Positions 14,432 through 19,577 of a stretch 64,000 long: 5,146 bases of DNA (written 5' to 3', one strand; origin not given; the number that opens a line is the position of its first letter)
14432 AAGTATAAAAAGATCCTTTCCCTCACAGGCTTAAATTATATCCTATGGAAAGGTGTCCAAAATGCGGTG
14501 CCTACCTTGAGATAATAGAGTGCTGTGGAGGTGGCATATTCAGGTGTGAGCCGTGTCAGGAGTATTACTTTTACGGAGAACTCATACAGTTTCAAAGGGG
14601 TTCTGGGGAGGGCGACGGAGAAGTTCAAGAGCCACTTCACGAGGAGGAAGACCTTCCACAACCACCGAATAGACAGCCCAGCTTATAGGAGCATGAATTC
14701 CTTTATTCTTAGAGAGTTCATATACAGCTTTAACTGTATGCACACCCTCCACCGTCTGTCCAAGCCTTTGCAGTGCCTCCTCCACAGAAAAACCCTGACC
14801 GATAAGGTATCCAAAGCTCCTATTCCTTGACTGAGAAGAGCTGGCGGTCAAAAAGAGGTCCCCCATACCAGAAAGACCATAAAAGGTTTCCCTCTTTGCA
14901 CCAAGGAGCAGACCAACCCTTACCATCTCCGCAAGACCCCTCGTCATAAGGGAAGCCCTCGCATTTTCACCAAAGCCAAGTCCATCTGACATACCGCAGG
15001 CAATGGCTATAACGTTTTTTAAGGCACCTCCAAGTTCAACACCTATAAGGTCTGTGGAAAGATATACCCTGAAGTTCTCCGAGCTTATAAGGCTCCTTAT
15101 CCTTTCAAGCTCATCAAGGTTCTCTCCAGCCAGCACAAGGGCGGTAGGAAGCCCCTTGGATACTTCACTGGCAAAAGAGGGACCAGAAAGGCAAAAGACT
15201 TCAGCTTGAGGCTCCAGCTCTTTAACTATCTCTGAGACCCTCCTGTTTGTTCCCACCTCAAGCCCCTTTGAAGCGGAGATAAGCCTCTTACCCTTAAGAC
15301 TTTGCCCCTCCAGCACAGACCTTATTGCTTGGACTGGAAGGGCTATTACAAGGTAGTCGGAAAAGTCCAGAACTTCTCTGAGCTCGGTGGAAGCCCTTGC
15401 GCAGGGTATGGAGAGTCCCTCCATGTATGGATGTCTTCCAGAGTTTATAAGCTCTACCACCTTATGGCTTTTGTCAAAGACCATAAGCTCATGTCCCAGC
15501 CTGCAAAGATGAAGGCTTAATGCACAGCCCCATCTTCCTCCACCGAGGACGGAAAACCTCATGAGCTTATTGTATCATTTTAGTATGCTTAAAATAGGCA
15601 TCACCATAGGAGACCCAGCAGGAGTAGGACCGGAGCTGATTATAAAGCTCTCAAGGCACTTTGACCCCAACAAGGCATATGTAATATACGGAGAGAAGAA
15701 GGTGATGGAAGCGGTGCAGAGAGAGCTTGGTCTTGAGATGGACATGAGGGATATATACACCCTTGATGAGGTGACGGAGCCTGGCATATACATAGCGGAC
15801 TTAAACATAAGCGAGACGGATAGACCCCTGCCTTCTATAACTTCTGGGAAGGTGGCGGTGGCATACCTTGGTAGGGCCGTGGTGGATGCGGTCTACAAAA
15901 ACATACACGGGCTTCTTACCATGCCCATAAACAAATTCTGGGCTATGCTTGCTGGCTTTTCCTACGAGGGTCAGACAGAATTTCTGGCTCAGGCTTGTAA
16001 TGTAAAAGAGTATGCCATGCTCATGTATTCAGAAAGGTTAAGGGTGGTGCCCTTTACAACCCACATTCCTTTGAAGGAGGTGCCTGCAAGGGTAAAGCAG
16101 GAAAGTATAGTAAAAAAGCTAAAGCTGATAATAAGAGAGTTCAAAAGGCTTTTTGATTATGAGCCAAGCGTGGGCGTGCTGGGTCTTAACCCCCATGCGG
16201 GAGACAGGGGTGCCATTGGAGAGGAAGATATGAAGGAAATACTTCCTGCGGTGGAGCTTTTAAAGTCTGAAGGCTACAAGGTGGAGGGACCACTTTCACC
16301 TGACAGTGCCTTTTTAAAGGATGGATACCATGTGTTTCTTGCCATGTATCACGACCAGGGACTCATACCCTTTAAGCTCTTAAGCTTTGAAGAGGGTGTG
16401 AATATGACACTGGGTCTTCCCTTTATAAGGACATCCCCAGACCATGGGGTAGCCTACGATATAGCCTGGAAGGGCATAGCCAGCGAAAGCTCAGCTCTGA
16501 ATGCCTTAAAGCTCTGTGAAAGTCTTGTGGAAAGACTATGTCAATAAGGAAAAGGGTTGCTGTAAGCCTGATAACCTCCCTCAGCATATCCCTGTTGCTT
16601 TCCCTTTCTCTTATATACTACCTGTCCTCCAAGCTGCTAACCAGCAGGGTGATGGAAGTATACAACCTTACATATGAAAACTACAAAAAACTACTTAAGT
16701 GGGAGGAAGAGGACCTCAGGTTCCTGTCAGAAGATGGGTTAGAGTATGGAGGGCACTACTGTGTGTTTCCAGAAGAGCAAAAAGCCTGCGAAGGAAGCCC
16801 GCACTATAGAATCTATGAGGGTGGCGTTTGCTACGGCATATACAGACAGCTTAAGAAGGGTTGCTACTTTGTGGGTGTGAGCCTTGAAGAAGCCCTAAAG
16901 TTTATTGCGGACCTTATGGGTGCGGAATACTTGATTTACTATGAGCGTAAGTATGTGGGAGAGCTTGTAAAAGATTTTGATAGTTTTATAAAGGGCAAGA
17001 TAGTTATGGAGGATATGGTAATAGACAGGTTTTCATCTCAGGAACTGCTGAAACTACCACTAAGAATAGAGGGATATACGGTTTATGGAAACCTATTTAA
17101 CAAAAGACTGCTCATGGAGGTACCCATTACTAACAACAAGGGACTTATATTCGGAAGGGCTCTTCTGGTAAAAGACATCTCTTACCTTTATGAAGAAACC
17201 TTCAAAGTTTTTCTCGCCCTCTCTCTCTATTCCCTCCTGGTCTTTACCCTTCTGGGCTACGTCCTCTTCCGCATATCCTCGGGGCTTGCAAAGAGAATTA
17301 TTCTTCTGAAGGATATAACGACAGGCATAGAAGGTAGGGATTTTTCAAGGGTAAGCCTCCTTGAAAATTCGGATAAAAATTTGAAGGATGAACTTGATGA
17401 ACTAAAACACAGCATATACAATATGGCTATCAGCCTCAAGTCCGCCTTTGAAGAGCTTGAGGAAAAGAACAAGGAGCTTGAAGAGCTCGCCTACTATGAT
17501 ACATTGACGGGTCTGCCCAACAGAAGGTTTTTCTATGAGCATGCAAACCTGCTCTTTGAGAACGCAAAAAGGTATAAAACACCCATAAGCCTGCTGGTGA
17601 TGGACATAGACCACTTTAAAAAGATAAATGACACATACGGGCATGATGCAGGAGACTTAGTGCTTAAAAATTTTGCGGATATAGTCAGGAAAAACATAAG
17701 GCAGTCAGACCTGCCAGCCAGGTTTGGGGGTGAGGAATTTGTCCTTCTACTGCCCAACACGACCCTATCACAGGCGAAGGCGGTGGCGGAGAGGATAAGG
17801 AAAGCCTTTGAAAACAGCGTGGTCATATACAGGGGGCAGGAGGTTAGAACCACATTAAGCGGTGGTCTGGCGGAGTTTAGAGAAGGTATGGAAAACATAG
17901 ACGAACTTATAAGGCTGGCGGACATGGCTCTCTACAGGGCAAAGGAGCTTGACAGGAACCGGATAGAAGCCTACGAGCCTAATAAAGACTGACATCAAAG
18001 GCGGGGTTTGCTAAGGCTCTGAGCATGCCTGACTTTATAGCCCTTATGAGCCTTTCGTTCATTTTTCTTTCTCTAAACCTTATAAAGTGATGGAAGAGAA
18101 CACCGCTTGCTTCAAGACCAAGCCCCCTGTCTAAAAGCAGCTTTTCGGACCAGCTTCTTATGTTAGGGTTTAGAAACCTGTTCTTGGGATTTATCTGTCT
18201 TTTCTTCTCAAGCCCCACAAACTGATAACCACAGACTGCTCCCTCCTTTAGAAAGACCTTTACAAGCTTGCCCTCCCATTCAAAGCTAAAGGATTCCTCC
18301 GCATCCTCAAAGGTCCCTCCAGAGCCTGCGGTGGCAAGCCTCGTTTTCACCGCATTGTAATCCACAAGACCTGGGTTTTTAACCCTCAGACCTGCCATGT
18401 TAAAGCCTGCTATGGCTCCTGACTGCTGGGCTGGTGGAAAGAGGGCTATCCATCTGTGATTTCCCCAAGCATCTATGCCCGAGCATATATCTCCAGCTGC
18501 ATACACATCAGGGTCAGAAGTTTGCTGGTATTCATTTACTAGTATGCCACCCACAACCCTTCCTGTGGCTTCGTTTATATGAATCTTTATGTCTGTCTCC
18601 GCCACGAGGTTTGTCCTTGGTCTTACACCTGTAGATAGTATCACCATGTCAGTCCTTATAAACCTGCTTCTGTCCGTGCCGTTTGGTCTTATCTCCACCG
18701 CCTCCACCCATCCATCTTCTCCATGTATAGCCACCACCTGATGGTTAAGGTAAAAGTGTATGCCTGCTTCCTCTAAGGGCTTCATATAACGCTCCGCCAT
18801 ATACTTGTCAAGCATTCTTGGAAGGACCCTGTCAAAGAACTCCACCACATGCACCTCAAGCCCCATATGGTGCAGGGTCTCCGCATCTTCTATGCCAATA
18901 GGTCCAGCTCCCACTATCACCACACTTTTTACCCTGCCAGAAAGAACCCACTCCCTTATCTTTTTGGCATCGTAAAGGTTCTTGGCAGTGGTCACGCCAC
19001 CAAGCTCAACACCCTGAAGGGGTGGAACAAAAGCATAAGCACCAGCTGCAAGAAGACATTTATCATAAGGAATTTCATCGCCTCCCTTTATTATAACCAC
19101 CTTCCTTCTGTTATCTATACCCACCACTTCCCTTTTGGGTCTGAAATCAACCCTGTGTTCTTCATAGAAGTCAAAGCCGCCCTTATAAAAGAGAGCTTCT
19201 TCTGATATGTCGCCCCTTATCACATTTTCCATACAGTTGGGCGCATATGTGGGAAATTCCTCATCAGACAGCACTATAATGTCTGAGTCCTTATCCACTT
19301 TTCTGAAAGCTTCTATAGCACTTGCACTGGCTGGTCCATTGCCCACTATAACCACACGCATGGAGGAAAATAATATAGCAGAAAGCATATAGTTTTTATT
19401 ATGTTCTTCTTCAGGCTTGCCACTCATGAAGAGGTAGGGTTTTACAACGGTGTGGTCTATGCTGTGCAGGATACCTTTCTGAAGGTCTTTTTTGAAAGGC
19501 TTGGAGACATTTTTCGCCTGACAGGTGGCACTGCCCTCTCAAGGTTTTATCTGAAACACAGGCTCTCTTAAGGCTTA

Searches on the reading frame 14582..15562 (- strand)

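Call 29: search_protein_families(library=pfam, proteins=[window:14582-15562:-], max_evalue=0.00001)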
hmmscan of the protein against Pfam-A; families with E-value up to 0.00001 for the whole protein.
window:14582-15562:- (326 aa): 3 families
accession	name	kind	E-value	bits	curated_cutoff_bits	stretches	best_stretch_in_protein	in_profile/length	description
PF07479.19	NAD_Gly3P_dh_C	-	1.8e-56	190.7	25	1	171-310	1-140/142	NAD-dependent glycerol-3-phosphate dehydrogenase C-terminus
PF01210.29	NAD_Gly3P_dh_N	-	4.8e-31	108.3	23.1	1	4-149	3-155/158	NAD-dependent glycerol-3-phosphate dehydrogenase N-terminus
PF20618.3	GPD_NAD_C_bact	-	5.5e-20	72.1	27.6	1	231-296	1-65/66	Bacterial GPD, NAD-dependent C-terminal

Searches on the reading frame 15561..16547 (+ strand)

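Call 29: search_protein_families(library=pfam, proteins=[window:15561-16547:+], max_evalue=0.00001)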
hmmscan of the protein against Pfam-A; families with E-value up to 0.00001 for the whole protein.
window:15561-16547:+ (328 aa): 1 family
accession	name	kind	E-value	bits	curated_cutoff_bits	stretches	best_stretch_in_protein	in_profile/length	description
PF04166.17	PdxA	-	5.6e-91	305.3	27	1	39-318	4-285/286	Pyridoxal phosphate biosynthetic protein PdxA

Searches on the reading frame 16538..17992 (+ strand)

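Call 29: search_protein_families(library=pfam, proteins=[window:16538-17992:+], max_evalue=0.00001)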
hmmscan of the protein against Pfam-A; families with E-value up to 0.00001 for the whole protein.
window:16538-17992:+ (484 aa): 1 family
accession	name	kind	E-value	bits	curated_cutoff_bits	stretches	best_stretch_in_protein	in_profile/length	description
PF00990.26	GGDEF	-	5.8e-49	166.4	23.8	1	318-475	1-161/161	Diguanylate cyclase, GGDEF domain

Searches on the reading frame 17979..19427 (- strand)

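Call 29: search_protein_families(library=pfam, proteins=[window:17979-19427:-], max_evalue=0.00001)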
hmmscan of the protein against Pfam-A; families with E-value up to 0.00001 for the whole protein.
window:17979-19427:- (482 aa): 3 families
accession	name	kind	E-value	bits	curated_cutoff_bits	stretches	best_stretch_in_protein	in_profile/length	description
PF07992.20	Pyr_redox_2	-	3.1e-54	184.8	26.1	1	23-337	1-291/291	Pyridine nucleotide-disulphide oxidoreductase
PF00070.33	Pyr_redox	-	3.9e-24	85.4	22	1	168-247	1-80/82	Pyridine nucleotide-disulphide oxidoreductase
PF13738.12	Pyr_redox_3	-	2.4e-06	27.5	30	0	170-196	1-28/305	Pyridine nucleotide-disulphide oxidoreductase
